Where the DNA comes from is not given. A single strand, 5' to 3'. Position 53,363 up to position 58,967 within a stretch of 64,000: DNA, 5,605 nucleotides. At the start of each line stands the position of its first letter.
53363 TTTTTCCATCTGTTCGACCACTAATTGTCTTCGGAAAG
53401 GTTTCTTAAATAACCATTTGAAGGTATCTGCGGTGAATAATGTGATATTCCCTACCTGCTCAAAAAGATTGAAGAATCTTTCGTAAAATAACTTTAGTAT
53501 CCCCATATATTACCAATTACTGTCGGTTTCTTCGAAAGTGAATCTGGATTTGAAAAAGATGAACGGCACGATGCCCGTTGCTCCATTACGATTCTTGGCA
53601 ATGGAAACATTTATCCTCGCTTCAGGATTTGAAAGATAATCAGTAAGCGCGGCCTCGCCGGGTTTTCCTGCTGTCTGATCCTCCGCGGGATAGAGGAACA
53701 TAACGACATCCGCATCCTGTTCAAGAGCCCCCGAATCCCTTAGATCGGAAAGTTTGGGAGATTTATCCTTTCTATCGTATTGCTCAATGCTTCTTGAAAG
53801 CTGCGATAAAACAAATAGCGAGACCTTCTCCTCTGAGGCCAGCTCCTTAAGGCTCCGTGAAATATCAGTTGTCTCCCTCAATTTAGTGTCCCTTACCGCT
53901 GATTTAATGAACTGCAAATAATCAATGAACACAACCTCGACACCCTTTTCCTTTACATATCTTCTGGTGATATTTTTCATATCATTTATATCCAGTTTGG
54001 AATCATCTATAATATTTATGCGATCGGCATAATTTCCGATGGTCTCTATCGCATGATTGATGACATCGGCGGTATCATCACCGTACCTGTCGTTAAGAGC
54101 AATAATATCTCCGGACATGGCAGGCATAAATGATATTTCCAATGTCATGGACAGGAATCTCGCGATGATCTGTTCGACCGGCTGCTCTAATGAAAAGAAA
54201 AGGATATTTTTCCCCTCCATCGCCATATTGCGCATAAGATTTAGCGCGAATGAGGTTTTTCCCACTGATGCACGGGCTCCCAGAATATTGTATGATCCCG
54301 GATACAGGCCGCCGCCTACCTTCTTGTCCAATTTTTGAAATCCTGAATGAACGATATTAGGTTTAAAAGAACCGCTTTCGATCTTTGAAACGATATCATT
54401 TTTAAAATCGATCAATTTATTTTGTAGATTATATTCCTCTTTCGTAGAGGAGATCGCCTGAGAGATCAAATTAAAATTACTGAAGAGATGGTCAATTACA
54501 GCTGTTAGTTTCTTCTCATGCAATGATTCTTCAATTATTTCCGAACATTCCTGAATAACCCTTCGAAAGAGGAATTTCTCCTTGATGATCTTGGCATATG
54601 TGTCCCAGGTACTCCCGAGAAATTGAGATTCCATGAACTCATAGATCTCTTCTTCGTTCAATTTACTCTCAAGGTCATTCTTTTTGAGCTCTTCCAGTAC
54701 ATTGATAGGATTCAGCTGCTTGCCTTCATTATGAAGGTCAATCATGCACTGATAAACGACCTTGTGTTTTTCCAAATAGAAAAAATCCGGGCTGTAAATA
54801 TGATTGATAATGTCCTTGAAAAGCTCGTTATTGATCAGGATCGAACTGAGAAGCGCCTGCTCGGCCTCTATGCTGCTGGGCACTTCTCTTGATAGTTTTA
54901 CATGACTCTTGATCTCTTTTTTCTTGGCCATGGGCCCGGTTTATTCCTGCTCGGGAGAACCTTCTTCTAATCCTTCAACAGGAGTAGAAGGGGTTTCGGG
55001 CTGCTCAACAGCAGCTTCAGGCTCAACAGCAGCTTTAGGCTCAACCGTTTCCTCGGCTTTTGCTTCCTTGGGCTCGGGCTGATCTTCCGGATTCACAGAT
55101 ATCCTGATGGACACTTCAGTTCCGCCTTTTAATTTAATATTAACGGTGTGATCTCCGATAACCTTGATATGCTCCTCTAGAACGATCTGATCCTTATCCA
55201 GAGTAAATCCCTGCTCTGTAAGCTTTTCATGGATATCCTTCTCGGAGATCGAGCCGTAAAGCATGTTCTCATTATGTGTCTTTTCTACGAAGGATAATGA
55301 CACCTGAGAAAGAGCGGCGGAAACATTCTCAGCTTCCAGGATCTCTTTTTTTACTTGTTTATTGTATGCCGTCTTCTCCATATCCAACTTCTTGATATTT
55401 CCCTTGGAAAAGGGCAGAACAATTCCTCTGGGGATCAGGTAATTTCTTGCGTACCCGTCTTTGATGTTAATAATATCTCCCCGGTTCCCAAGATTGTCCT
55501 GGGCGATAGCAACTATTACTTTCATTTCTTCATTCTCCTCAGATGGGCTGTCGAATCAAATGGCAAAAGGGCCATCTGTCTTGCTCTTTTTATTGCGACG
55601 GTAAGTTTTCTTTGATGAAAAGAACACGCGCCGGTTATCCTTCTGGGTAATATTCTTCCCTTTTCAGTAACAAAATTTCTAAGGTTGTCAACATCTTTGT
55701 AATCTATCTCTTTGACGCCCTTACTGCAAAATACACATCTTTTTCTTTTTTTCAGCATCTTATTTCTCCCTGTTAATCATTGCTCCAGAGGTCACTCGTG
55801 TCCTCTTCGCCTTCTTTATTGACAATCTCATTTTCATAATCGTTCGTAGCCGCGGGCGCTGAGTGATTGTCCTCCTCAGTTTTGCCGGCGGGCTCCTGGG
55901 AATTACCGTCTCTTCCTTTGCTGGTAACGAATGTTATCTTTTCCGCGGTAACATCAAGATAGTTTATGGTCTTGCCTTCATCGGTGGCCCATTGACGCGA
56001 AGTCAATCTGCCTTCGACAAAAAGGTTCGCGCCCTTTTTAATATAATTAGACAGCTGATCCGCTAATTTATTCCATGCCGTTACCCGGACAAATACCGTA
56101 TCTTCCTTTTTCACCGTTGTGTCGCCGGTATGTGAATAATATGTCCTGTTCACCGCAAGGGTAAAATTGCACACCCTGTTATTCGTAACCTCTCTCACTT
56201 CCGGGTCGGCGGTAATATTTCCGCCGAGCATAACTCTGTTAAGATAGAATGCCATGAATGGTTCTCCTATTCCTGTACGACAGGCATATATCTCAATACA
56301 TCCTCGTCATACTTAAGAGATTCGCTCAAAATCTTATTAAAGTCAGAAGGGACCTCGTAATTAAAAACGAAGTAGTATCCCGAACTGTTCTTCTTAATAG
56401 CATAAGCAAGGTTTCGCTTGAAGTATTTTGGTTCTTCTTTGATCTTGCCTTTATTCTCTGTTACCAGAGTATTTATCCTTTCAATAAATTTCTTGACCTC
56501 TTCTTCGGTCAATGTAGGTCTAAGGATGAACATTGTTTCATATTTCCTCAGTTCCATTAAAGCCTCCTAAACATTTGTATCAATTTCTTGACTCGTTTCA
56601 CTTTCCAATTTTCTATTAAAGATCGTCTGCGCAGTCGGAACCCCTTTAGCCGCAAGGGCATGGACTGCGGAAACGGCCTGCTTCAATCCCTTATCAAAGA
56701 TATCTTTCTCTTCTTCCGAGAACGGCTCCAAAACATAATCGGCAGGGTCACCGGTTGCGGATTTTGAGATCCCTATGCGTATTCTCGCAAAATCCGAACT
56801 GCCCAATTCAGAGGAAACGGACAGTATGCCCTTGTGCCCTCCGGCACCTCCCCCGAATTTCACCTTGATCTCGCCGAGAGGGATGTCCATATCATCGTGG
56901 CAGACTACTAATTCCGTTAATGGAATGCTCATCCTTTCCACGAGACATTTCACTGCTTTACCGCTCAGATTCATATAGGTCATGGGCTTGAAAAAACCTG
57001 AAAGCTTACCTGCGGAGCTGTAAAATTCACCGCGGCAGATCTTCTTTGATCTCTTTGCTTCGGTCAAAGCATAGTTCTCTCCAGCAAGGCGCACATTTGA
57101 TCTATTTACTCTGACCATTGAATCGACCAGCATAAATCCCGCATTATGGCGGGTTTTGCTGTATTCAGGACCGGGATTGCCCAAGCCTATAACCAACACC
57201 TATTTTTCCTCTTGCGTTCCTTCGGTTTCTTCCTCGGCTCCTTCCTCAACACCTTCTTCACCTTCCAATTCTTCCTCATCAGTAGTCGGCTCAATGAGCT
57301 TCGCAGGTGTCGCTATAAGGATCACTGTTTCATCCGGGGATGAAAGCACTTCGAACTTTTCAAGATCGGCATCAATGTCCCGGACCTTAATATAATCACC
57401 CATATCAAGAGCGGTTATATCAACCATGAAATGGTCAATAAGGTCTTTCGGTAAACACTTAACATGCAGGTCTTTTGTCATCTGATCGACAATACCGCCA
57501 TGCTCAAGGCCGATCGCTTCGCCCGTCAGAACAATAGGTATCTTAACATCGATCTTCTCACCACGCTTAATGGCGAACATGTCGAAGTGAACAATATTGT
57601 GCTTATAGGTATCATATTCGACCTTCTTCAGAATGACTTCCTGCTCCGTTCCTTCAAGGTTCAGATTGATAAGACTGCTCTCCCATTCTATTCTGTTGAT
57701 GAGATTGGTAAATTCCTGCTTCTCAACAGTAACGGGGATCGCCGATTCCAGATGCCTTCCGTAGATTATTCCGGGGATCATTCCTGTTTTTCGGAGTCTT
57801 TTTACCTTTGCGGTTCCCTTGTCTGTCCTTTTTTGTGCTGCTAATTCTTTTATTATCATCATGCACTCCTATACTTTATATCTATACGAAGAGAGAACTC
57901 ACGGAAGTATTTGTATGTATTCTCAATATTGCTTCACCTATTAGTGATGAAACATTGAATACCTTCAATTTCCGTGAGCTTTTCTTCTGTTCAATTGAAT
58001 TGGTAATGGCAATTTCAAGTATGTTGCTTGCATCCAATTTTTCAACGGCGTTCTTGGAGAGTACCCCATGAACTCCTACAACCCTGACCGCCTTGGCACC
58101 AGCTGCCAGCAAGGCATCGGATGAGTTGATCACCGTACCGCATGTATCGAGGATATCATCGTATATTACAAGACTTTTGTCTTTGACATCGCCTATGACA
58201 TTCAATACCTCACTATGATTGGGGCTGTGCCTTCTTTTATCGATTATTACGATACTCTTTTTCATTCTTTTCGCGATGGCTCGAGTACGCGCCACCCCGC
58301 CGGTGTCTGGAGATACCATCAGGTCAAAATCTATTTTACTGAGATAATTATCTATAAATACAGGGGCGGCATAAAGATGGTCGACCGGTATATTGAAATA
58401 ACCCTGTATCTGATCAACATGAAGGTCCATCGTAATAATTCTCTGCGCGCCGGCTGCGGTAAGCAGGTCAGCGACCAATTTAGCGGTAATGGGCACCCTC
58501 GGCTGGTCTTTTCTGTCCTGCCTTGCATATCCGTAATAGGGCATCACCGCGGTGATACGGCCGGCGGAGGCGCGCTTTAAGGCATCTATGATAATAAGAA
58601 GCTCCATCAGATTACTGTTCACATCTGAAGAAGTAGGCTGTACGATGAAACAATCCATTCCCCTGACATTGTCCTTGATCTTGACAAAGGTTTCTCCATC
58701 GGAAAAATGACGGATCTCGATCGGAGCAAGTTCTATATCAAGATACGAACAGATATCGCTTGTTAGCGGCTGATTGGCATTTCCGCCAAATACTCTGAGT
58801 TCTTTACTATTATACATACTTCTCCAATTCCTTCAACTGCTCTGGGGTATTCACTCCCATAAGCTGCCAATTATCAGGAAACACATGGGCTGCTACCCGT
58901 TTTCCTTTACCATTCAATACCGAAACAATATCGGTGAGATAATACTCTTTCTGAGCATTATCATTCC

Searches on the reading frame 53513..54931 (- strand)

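Call 18: search_protein_families(library=pfam, proteins=[window:53513-54931:-], max_evalue=0.01)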
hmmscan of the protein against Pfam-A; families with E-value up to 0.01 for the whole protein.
window:53513-54931:- (473 aa): 6 families
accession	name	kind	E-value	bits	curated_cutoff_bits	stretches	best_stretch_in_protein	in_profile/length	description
PF03796.21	DnaB_C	-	8.5e-64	215.8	27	1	194-467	2-254/255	DnaB-like helicase C terminal domain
PF00772.26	DnaB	-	1.6e-21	76.7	23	1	18-118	3-103/103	DnaB-like helicase N terminal domain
PF06745.19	ATPase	-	7.1e-07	29.3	26.6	1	194-375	1-162/231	KaiC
PF13481.12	AAA_25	-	1.3e-06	28.7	27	1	205-377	25-189/195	AAA domain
PF13173.12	AAA_14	-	0.00069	20.1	27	0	216-259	7-48/129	AAA domain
PF01656.29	CbiA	-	0.0051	17.2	25.4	0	221-247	8-34/125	CobQ/CobB/MinD/ParA nucleotide binding domain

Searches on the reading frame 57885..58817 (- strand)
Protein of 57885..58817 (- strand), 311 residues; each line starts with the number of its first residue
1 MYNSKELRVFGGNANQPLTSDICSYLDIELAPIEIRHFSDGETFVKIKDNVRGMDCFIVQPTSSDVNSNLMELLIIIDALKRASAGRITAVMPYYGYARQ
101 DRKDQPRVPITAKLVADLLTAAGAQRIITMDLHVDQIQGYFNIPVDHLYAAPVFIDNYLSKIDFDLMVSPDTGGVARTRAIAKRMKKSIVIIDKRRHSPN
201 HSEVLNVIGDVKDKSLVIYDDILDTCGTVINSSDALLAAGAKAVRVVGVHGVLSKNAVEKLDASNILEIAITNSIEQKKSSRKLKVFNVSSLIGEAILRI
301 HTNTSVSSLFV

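Call 18: search_protein_families(library=pfam, proteins=[window:57885-58817:-], max_evalue=0.01)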
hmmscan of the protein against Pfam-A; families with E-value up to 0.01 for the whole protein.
window:57885-58817:- (311 aa): 3 families
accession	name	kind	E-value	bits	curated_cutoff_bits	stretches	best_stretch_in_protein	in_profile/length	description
PF13793.12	Pribosyltran_N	-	4.7e-52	175.2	25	1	8-123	2-117/117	N-terminal domain of ribose phosphate pyrophosphokinase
PF14572.12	Pribosyl_synth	-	2.2e-21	77.1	27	1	199-310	69-183/184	Phosphoribosyl synthetase-associated domain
PF00156.33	Pribosyltran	-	4.7e-13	49.2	26.3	1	162-269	28-143/158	Phosphoribosyl transferase domain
